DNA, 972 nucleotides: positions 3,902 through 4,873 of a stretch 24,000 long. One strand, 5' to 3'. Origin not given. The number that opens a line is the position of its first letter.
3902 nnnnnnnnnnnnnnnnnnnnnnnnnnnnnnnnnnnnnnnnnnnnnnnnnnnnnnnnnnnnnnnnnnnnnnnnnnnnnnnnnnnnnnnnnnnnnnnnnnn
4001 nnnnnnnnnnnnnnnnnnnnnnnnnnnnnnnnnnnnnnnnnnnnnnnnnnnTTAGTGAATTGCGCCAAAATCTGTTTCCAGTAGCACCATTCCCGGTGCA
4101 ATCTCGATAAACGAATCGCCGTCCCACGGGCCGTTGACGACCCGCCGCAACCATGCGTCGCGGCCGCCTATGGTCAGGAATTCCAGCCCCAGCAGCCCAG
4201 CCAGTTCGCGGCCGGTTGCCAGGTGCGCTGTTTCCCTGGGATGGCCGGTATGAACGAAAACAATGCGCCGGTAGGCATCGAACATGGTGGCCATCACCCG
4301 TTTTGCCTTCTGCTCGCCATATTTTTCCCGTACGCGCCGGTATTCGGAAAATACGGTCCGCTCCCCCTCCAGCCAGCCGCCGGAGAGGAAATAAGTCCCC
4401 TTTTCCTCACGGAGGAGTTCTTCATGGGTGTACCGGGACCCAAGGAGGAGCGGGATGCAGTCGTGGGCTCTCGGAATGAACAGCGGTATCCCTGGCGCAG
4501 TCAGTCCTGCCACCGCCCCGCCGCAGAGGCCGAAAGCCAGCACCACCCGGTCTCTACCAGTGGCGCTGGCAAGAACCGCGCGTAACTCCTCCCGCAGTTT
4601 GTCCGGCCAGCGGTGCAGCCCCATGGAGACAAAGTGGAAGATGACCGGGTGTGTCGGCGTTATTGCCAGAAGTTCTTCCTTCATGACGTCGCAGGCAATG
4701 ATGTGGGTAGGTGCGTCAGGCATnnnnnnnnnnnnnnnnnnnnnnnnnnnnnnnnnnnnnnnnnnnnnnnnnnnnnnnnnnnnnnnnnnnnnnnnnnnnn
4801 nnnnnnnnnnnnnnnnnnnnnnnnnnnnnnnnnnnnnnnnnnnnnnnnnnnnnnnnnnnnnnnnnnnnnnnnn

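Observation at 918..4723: Third nitrogenase-like pair in inverted beta-alpha order, headed by DUF1638 and directly downstream of metK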

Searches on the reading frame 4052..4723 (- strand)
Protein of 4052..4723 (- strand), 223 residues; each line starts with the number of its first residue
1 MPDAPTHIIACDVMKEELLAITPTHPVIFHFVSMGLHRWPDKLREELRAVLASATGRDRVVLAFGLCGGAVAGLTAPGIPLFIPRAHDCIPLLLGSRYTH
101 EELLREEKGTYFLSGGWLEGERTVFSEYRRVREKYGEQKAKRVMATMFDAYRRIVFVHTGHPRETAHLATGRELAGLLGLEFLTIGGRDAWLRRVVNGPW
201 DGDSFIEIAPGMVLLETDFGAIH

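Call 3: search_protein_families(library=pfam, proteins=[window:4052-4723:-], max_evalue=0.01)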
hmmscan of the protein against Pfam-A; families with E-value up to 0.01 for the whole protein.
window:4052-4723:- (223 aa): 2 families
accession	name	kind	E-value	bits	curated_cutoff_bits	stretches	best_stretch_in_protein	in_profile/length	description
PF07796.16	DUF1638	-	4.6e-36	124.6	27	1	31-191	1-156/161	Protein of unknown function (DUF1638)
PF08496.15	Peptidase_S49_N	-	0.0077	16.8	27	0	41-73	107-139/147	Peptidase family S49 N-terminal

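Call 11: search_solved_structures(query=window:4052-4723:-, max_evalue=1)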
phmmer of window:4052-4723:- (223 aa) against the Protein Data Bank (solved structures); distinct sequences matched with E-value up to 1: 0.

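Call 23: find_homologous_proteins(query=window:4052-4723:-, max_evalue=0.00001)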
Query window:4052-4723:- (223 aa): 248 proteins with E <= 0.00001 among 1906 candidates; the best 120 are listed.
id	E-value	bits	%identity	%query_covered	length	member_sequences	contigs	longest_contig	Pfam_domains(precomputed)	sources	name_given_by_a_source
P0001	1.9e-148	510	100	100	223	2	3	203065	PF07796.17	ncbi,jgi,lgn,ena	-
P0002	4.7e-131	453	88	100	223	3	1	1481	PF07796.17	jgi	-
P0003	4.7e-129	447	87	100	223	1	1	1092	PF07796.17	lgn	-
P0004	6.7e-127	440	85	99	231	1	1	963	PF07796.17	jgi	jgi:uncharacterized protein DUF1638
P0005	4.6e-121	421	82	99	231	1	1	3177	PF07796.17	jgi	-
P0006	3.0e-120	418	79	99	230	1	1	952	PF07796.17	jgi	jgi:hypothetical protein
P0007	3.4e-120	418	80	99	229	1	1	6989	PF07796.17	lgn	-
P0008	4.3e-120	417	81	99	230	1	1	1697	PF07796.17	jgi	jgi:hypothetical protein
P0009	1.3e-117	409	80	99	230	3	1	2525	PF07796.17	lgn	-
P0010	3.7e-116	405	79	99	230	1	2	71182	PF07796.17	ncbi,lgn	-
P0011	8.2e-111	387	77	97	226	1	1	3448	PF07796.17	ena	-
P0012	1.4e-109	383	76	96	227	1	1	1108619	PF07796.17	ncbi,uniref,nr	ncbi:DUF1638 domain-containing protein [Geomonas subterranea]|uniref:DUF1638 domain-containing prote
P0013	5.9e-109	381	73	96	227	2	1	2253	PF07796.17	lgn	-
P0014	5.7e-108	378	75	96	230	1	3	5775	PF07796.17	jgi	-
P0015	6.3e-104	365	73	97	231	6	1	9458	PF07796.17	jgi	jgi:hypothetical protein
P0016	7.8e-104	364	74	97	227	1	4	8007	PF07796.17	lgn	-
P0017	1.4e-103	363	73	97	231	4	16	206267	PF07796.17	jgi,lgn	-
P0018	8.2e-102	358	72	96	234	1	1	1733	PF07796.17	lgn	-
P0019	3.7e-100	352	72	96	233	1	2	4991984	PF07796.17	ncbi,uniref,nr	ncbi:DUF1638 domain-containing protein [Geomonas subterranea]|uniref:DUF1638 domain-containing prote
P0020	1.7e-98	347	71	96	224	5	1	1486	PF07796.17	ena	-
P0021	3.1e-97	343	72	93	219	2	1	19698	PF07796.17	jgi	jgi:hypothetical protein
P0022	3.6e-95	336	71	93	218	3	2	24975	PF07796.17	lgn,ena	-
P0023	1.5e-94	334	68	97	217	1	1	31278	PF07796.17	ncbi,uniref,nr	ncbi:DUF1638 domain-containing protein [Geotalea sp. SG265]|uniref:DUF1638 domain-containing protein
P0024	3.5e-94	333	68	93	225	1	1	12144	PF07796.17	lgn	-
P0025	2.4e-92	327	70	92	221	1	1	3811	PF07796.17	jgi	jgi:hypothetical protein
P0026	9.6e-87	308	64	95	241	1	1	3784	PF07796.17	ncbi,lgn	ncbi:MAG TPA: DUF1638 domain-containing protein [Geobacteraceae bacterium]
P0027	1.0e-86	308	62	96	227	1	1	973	PF07796.17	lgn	-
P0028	1.5e-78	282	59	96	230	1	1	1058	PF07796.17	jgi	jgi:hypothetical protein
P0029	6.8e-78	279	60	96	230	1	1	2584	PF07796.17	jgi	jgi:hypothetical protein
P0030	7.0e-78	279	75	72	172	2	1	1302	PF07796.17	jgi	jgi:hypothetical protein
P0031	1.0e-76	275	59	95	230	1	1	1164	PF07796.17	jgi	jgi:hypothetical protein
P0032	1.7e-76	275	59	91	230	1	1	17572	PF07796.17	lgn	-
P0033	4.1e-76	274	58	97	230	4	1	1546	PF07796.17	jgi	jgi:Protein of unknown function (DUF1638)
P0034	1.2e-75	272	57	96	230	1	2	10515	PF07796.17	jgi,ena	jgi:hypothetical protein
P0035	6.4e-75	270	57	95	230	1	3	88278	PF07796.17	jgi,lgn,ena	jgi:hypothetical protein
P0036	2.0e-74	268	57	95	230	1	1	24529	PF07796.17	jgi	jgi:hypothetical protein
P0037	7.1e-74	266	57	95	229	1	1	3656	PF07796.17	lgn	-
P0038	1.6e-73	265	57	96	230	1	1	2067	PF07796.17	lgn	-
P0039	6.2e-73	263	54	96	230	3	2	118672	PF07796.17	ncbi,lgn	ncbi:MAG: DUF1638 domain-containing protein [Desulfuromonadaceae bacterium]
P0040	6.9e-73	263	58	91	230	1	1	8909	PF07796.17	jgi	jgi:Protein of unknown function (DUF1638)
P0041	1.1e-72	262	55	95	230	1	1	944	PF07796.17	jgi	jgi:hypothetical protein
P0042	3.5e-72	261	55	96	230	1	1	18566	PF07796.17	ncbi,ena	-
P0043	4.5e-72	260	60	88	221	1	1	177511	PF07796.17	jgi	jgi:hypothetical protein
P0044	4.6e-72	260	59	91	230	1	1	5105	PF07796.17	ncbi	-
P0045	4.9e-72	260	58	90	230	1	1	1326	PF07796.17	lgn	-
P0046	4.0e-71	257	70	73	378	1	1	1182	PF02225.28,PF07796.17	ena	-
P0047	7.7e-71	256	55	99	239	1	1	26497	PF07796.17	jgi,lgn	-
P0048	2.5e-70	255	54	96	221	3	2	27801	PF07796.17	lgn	-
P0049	1.3e-67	246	50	96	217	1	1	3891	PF07796.17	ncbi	-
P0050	2.6e-67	245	50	96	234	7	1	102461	PF07796.17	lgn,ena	-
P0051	2.6e-66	241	49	96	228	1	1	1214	PF07796.17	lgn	-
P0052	3.0e-66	241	53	95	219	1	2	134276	PF07796.17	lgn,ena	-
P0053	3.7e-66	241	50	96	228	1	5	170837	PF07796.17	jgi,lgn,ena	-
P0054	5.6e-66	240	53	95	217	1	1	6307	PF07796.17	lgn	-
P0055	1.1e-65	239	51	96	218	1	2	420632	PF07796.17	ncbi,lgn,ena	-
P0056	1.9e-65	239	49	96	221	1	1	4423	PF07796.17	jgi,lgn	jgi:hypothetical protein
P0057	2.1e-65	239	52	96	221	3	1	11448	PF07796.17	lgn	-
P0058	3.8e-65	238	49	96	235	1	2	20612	PF07796.17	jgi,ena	-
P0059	1.3e-64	236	51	96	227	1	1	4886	PF07796.17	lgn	-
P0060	2.5e-64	235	49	95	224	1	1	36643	PF07796.17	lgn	-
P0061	2.9e-64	235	50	92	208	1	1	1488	PF07796.17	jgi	jgi:hypothetical protein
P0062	2.9e-64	235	52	96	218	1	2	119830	PF07796.17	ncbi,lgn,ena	-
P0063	3.9e-64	234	58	83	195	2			PF07796.17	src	-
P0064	4.8e-64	234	49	96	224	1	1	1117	PF07796.17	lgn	-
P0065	1.0e-63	233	47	96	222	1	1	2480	PF07796.17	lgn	-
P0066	1.4e-63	233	52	95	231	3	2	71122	PF07796.17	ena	-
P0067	2.1e-63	232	50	96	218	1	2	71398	PF07796.17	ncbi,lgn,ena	-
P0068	3.0e-63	231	46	96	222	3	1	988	PF07796.17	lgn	-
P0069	3.3e-63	231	49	96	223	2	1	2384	PF07796.17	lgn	-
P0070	3.6e-63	231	47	96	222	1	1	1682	PF07796.17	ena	-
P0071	4.7e-63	231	49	96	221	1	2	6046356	PF07796.17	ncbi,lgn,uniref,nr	ncbi:hypothetical protein SPSIL_010730 [Sporomusa silvacetica DSM 10669]|uniref:DUF1638 domain-conta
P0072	1.6e-62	229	47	96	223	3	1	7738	PF07796.17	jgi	-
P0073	3.7e-62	228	49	95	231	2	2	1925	PF07796.17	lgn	-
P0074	4.2e-62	228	48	96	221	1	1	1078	PF07796.17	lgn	-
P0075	5.3e-62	227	47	96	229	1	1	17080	PF07796.17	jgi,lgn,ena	-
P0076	1.0e-61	226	49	96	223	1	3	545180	PF07796.17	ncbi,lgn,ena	-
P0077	1.4e-61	226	54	83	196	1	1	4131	PF07796.17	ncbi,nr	ncbi:MAG: DUF1638 domain-containing protein, partial [Deltaproteobacteria bacterium]|nr:DUF1638 doma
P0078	2.0e-61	225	46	96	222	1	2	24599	PF07796.17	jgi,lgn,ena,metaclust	metaclust:\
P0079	2.9e-61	225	46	96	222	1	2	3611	PF07796.17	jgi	-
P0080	4.1e-61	224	50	95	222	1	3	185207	PF07796.17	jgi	jgi:hypothetical protein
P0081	5.2e-61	224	49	96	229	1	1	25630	PF07796.17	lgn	-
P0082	5.4e-61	224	48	97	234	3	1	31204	PF07796.17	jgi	jgi:hypothetical protein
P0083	5.7e-61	224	48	95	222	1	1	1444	PF07796.17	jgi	jgi:Protein of unknown function (DUF1638)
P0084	6.2e-61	224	49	96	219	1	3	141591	PF07796.17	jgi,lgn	-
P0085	6.2e-61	224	47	96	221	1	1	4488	PF07796.17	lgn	-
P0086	6.5e-61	224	48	98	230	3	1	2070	PF07796.17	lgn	-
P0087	7.6e-61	224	48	96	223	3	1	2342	PF07796.17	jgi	jgi:hypothetical protein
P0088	8.0e-61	224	46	96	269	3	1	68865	PF07796.17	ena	-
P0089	9.5e-61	223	50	95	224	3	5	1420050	PF07796.17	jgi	jgi:hypothetical protein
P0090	1.0e-60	223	49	94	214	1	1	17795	PF07796.17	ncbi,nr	ncbi:MAG TPA: DUF1638 domain-containing protein, partial [Patescibacteria group bacterium]|nr:DUF163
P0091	1.3e-60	223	48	96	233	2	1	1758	PF07796.17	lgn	-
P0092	2.7e-60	222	49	95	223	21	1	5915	PF07796.17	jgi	jgi:hypothetical protein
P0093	3.6e-60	221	48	95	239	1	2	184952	PF07796.17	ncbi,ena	-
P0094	3.9e-60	221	47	96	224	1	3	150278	PF07796.17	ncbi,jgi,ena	-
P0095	7.1e-60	220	48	96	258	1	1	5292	PF07796.17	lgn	-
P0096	8.1e-60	220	50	96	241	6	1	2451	PF07796.17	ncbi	-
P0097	8.4e-60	220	48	96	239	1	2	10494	PF07796.17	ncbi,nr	ncbi:MAG TPA: DUF1638 domain-containing protein [Polyangiaceae bacterium]|nr:DUF1638 domain-containi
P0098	1.3e-59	220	47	95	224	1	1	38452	PF07796.17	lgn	-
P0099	1.4e-59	219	50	95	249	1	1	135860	PF07796.17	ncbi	-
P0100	1.6e-59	219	50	96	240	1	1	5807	PF07796.17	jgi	jgi:hypothetical protein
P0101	1.9e-59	219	47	96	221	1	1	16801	PF07796.17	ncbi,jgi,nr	ncbi:MAG: hypothetical protein K0R55_561 [Sporomusa sp.]|jgi:hypothetical protein|nr:hypothetical pr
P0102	2.9e-59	218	47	95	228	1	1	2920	PF07796.17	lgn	-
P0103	8.5e-59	217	47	96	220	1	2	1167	PF07796.17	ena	-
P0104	1.1e-58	217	47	96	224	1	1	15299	PF07796.17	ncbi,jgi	ncbi:MAG TPA: DUF1638 domain-containing protein [Negativicutes bacterium]|jgi:hypothetical protein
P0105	1.5e-58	216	46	96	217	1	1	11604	PF07796.17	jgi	jgi:hypothetical protein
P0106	1.7e-58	216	48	97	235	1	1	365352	PF07796.17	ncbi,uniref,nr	ncbi:DUF1638 domain-containing protein [Geomesophilobacter sediminis]|uniref:DUF1638 domain-containi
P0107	1.8e-58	216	46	96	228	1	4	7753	PF07796.17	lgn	-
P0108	2.0e-58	216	51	92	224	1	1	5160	PF07796.17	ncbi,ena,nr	ncbi:MAG TPA: DUF1638 domain-containing protein [Anaeromyxobacteraceae bacterium]|nr:DUF1638 domain-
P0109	3.2e-58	215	47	96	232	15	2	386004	PF07796.17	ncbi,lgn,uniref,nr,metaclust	ncbi:DUF1638 domain-containing protein [Anaeroarcus burkinensis]|uniref:DUF1638 domain-containing pr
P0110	4.3e-58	215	49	96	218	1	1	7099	PF07796.17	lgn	-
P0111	5.4e-58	214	49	91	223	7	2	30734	PF07796.17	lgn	-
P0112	2.2e-57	212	48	98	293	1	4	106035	PF07796.17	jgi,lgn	jgi:hypothetical protein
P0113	2.2e-57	212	47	95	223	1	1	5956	PF07796.17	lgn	-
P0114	2.2e-57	212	48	92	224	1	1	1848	PF07796.17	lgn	-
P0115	2.6e-57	212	45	95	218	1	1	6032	PF07796.17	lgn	-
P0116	3.6e-57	212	47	95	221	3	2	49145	PF07796.17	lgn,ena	-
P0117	6.3e-57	211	48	96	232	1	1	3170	PF07796.17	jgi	jgi:hypothetical protein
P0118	6.6e-57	211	45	95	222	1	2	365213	PF07796.17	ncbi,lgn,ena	-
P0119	8.2e-57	210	48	93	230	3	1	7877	PF07796.17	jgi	jgi:uncharacterized protein DUF1638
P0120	1.5e-56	210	48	96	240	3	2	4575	PF07796.17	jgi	jgi:hypothetical protein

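Call 24: find_encoding_contigs(protein=P0001, flank=10000, max_places=3)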
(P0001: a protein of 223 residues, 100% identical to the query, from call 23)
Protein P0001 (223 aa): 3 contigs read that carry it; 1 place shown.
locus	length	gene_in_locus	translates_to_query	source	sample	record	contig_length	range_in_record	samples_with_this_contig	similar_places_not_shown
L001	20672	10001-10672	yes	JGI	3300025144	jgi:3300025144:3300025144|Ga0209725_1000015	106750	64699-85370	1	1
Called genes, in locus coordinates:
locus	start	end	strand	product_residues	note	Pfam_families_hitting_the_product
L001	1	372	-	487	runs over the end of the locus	PF01053:Cys_Met_Meta_PP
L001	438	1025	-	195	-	PF02417:Chromate_transp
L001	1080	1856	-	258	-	PF01925:TauE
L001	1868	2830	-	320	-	PF00586:AIRS, PF02769:AIRS_C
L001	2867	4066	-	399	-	PF00266:Aminotran_5, PF00155:Aminotran_1_2 (weak), PF01212:Beta_elim_lyase, PF01041:DegT_DnrJ_EryC1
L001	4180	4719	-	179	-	PF14512:TM1586_NiRdase (faint), PF00881:Nitroreductase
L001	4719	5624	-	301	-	PF00892:EamA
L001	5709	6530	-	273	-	PF13489:Methyltransf_23, PF01209:Ubie_methyltran, PF01135:PCMT, PF07021:MetW (weak), PF13847:Methyltransf_31, PF08241:Methyltransf_11, PF08242:Methyltransf_12, PF13649:Methyltransf_25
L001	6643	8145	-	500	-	PF00144:Beta-lactamase, PF05345:He_PIG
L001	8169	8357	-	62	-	PF01361:Tautomerase, PF14552:Tautomerase_2 (weak)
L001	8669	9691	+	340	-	PF00438:S-AdoMet_synt_N, PF02772:S-AdoMet_synt_M, PF02773:S-AdoMet_synt_C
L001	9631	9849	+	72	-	PF02773:S-AdoMet_synt_C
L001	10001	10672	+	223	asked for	PF07796:DUF1638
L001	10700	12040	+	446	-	PF00148:Oxidored_nitro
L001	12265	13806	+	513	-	PF00148:Oxidored_nitro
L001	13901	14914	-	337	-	PF02568:ThiI, PF03054:tRNA_Me_trans, PF18297:NFACT-R_2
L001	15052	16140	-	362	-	PF01208:URO-D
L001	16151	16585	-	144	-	PF02579:Nitro_FeMo-Co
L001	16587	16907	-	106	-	PF02311:AraC_binding, PF07883:Cupin_2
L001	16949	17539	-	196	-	PF02525:Flavodoxin_2, PF03358:FMN_red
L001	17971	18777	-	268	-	-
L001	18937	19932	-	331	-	-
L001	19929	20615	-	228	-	PF00005:ABC_tran, PF13304:AAA_21 (weak)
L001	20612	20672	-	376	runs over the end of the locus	PF02687:FtsX (weak)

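Call 25: find_encoding_contigs(protein=P0019, flank=10000, max_places=2)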
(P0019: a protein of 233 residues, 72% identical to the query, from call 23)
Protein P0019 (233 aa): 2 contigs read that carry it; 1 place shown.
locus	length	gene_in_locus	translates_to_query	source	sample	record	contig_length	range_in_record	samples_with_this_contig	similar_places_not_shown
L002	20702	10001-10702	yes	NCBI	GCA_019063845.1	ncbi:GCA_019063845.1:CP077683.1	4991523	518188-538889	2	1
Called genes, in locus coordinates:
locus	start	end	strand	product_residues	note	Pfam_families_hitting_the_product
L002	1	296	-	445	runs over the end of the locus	PF00148:Oxidored_nitro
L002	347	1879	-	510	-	PF00148:Oxidored_nitro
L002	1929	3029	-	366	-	PF25917:BSH_RND, PF25919:BSH_CusB (weak), PF25973:BSH_CzcB, PF25881:HH_YBHG (faint), PF25954:Beta-barrel_RND_2, PF25963:Beta-barrel_AAEA (weak)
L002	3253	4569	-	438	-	PF00148:Oxidored_nitro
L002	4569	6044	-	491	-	PF00148:Oxidored_nitro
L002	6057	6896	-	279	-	PF04055:Radical_SAM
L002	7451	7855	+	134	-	PF02579:Nitro_FeMo-Co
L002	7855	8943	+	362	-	PF01208:URO-D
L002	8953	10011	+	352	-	PF01208:URO-D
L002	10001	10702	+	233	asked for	PF07796:DUF1638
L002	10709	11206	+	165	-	-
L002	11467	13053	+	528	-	-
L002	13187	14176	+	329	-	-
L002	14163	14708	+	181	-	PF00578:AhpC-TSA, PF08534:Redoxin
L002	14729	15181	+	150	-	PF05573:NosL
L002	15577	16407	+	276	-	PF00528:BPD_transp_1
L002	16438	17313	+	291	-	PF00528:BPD_transp_1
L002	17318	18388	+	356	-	PF02463:SMC_N (weak), PF00005:ABC_tran, PF13304:AAA_21 (faint), PF17850:CysA_C_terminal, PF03459:TOBE (weak), PF12857:TOBE_3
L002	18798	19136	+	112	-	PF02579:Nitro_FeMo-Co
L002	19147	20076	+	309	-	PF00291:PALP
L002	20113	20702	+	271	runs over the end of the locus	PF00005:ABC_tran, PF13304:AAA_21 (faint)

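Call 26: find_encoding_contigs(protein=P0071, flank=10000, max_places=2)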
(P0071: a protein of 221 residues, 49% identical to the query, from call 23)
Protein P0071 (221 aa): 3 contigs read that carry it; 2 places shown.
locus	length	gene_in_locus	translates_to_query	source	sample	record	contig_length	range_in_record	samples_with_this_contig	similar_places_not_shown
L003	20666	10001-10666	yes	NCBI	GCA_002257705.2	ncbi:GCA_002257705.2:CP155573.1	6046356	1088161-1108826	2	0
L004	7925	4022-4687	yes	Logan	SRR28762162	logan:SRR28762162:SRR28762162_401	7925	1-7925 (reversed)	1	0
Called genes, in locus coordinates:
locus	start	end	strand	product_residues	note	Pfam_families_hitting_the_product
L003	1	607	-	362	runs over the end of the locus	PF13379:NMT1_2, PF09084:NMT1, PF12974:Phosphonate-bd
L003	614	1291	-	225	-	PF08901:DUF1847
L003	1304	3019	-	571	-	PF00111:Fer2 (weak), PF17651:Raco_middle, PF14574:RACo_C_ter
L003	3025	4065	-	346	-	PF01208:URO-D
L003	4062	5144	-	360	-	PF01208:URO-D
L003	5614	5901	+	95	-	PF10087:DUF2325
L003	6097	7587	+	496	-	PF00148:Oxidored_nitro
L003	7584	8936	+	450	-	PF00148:Oxidored_nitro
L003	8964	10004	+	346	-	PF01208:URO-D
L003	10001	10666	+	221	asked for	PF07796:DUF1638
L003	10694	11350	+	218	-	PF02607:B12-binding_2, PF02310:B12-binding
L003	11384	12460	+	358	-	PF01208:URO-D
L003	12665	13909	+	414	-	PF02417:Chromate_transp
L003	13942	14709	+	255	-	PF01797:Y1_Tnp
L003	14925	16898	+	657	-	PF02743:dCache_1, PF10046:BLOC1_2 (faint), PF00672:HAMP, PF04108:ATG17_like (faint), PF00015:MCPsignal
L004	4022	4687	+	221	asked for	PF07796:DUF1638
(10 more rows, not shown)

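Call 34: find_encoding_contigs(protein=P0012, flank=10000, max_places=2)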
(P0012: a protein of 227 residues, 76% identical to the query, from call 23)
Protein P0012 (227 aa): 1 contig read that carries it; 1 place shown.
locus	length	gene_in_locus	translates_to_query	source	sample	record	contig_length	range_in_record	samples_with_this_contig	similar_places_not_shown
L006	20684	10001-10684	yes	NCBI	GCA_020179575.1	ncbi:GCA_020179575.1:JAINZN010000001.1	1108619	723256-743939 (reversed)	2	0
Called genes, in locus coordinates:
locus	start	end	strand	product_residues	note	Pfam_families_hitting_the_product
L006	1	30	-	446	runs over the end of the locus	PF00148:Oxidored_nitro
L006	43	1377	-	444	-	PF00148:Oxidored_nitro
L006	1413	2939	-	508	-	PF00148:Oxidored_nitro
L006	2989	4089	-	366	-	PF25917:BSH_RND, PF25919:BSH_CusB (weak), PF25973:BSH_CzcB, PF25881:HH_YBHG (faint), PF25954:Beta-barrel_RND_2, PF25963:Beta-barrel_AAEA (weak)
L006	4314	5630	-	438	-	PF00148:Oxidored_nitro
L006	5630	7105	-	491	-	PF00148:Oxidored_nitro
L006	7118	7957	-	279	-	PF04055:Radical_SAM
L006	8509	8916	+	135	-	PF02579:Nitro_FeMo-Co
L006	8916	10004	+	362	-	PF01208:URO-D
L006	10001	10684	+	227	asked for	PF07796:DUF1638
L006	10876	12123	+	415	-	PF27126:NmeDI_C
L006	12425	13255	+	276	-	PF00528:BPD_transp_1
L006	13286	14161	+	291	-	PF00528:BPD_transp_1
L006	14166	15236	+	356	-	PF02463:SMC_N (weak), PF00005:ABC_tran, PF13304:AAA_21 (faint), PF17850:CysA_C_terminal, PF03459:TOBE (weak), PF12857:TOBE_3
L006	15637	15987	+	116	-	PF02579:Nitro_FeMo-Co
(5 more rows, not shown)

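Call 42: find_related_loci(query=window:4052-4723:-, collection=metagenome_contigs, flank=8000)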
Query window:4052-4723:- (223 aa) in metagenome_contigs; peptide patterns used: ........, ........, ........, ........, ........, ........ (x = any residue, [..] = any of these).
83 stretches matched a pattern; 10 encode a relative of the query (tblastn E <= 1e-3); 10 distinct loci.
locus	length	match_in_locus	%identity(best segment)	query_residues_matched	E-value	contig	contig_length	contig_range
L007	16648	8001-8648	73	6-221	3e-106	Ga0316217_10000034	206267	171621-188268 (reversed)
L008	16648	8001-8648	73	6-221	3e-106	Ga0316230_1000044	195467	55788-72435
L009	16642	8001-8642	57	8-219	2e-75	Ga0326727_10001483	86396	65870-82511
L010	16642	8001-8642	57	8-219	2e-75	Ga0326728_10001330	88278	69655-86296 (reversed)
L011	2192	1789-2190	77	23-156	4e-70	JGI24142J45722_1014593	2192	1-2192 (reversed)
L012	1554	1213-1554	75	6-119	5e-56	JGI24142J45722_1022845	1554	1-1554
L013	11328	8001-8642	72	8-221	6e-105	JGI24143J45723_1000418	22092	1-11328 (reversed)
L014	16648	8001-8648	39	6-219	6e-46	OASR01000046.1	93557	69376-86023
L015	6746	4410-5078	33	5-219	4e-30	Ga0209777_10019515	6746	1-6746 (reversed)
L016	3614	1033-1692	29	8-211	1e-20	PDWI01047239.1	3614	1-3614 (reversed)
